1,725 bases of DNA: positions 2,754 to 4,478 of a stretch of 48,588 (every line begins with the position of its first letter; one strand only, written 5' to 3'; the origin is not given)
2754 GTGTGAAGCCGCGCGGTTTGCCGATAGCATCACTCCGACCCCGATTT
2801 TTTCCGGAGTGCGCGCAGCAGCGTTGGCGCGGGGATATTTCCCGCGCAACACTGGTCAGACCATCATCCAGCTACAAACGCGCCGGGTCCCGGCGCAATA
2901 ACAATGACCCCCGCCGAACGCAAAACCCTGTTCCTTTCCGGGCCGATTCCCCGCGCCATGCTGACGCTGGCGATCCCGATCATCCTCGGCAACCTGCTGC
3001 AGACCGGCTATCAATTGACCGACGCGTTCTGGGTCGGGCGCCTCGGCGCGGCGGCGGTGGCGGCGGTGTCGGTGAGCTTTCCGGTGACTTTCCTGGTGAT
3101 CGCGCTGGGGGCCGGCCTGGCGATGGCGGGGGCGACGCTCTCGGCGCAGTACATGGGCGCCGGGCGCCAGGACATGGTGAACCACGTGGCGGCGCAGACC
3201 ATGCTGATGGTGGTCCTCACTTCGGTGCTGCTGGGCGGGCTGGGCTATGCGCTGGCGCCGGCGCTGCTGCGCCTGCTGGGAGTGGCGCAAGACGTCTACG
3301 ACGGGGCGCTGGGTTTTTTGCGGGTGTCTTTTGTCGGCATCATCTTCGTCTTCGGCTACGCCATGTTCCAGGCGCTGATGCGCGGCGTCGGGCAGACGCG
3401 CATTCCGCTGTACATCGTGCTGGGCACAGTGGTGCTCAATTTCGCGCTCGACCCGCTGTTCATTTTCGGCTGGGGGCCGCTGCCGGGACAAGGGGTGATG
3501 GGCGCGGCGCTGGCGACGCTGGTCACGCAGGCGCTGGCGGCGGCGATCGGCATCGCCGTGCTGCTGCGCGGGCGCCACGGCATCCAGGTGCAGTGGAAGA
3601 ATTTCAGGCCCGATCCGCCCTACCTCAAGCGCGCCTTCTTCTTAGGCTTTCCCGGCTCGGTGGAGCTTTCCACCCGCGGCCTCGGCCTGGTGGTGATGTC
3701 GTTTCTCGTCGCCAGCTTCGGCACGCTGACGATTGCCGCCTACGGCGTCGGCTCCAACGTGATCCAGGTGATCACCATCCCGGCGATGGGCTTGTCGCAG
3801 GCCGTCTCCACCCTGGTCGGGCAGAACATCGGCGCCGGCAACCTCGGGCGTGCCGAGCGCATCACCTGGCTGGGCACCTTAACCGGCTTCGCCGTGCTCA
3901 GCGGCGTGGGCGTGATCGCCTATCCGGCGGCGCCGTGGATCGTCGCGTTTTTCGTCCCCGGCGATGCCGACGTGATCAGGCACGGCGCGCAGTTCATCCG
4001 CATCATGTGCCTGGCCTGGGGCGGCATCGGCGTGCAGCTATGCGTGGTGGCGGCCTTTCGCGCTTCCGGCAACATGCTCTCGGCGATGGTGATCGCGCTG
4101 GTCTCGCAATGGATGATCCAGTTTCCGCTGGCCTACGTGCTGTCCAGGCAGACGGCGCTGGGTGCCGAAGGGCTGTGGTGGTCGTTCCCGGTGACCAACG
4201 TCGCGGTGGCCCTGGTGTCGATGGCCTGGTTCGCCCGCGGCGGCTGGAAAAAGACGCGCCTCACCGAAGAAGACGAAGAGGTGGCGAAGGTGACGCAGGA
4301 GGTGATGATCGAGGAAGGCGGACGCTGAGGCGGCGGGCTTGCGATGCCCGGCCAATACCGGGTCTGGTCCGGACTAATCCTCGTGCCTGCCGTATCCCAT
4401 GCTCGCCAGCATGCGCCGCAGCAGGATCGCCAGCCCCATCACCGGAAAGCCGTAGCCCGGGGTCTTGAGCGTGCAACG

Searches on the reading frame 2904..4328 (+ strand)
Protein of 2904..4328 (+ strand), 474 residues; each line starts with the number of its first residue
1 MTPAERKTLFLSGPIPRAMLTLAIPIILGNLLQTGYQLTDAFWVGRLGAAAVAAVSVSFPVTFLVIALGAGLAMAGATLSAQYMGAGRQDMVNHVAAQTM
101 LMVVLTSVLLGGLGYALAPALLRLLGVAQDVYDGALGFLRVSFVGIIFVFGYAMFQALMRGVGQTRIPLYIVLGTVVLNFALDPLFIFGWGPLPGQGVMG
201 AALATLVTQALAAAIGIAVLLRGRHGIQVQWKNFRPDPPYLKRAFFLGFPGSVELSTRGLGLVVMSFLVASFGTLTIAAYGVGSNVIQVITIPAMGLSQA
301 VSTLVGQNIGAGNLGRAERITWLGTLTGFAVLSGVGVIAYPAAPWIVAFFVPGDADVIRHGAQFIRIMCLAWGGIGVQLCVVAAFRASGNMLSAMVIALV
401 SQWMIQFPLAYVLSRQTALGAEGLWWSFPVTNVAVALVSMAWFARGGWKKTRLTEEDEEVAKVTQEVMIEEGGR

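Call 50: search_protein_families(library=pfam, proteins=[window:2904-4328:+], max_evalue=0.00001)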
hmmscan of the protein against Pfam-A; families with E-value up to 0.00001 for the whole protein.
window:2904-4328:+ (474 aa): 1 family
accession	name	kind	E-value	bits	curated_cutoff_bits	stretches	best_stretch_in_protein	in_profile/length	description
PF01554.23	MatE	-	4.4e-54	183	24.9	2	25-185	1-161/161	MatE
